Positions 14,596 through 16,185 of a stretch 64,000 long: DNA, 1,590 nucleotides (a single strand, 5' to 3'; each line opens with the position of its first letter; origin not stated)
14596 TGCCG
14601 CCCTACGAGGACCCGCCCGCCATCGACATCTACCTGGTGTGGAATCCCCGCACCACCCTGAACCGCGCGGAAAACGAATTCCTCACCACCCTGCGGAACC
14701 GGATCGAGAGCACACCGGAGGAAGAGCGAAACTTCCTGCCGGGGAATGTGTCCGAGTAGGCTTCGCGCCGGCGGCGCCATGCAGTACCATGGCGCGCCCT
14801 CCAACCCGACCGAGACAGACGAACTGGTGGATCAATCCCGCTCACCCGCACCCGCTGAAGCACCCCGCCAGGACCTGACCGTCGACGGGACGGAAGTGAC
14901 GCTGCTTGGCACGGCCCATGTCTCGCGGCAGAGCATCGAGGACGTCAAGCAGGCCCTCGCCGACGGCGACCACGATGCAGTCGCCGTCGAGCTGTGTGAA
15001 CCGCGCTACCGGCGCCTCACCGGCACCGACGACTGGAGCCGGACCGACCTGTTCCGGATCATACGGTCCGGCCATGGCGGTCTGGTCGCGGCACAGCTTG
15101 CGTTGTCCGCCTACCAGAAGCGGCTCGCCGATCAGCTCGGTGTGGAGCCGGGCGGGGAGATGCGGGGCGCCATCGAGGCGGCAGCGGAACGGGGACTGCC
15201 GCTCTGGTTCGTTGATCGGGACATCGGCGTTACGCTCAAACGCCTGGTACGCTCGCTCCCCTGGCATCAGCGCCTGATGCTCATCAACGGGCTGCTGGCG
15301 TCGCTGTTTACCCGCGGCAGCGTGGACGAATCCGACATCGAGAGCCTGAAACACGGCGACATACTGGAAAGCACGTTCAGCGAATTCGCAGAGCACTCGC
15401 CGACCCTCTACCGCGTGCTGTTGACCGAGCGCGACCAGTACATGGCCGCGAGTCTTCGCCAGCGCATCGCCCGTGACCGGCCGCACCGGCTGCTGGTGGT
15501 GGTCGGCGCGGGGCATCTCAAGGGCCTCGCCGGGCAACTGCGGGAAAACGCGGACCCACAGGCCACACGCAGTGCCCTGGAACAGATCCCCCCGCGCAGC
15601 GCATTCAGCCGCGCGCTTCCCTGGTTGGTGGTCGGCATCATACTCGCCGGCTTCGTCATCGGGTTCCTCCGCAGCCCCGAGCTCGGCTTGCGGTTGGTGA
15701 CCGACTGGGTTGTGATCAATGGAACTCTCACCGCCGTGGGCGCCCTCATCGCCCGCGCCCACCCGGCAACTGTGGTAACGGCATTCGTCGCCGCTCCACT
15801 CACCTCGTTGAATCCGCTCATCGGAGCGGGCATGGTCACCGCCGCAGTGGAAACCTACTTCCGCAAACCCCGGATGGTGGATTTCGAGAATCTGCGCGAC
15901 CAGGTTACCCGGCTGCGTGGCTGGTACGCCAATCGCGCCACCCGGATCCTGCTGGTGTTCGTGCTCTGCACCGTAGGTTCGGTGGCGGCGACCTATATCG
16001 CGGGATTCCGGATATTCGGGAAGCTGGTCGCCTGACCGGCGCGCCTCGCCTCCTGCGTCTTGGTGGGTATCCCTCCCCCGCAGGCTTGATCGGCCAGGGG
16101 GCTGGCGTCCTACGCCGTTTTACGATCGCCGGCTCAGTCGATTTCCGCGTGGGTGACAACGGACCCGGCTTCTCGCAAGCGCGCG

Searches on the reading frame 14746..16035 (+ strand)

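Call 6: search_protein_families(library=pfam, proteins=[window:14746-16035:+], max_evalue=0.01)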
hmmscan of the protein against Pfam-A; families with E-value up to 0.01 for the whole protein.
window:14746-16035:+ (429 aa): 1 family
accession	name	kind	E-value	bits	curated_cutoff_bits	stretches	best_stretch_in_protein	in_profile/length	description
PF01963.22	TraB_PrgY_gumN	-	5.4e-27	95.7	26.8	1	47-266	8-252/263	TraB/PrgY/gumN family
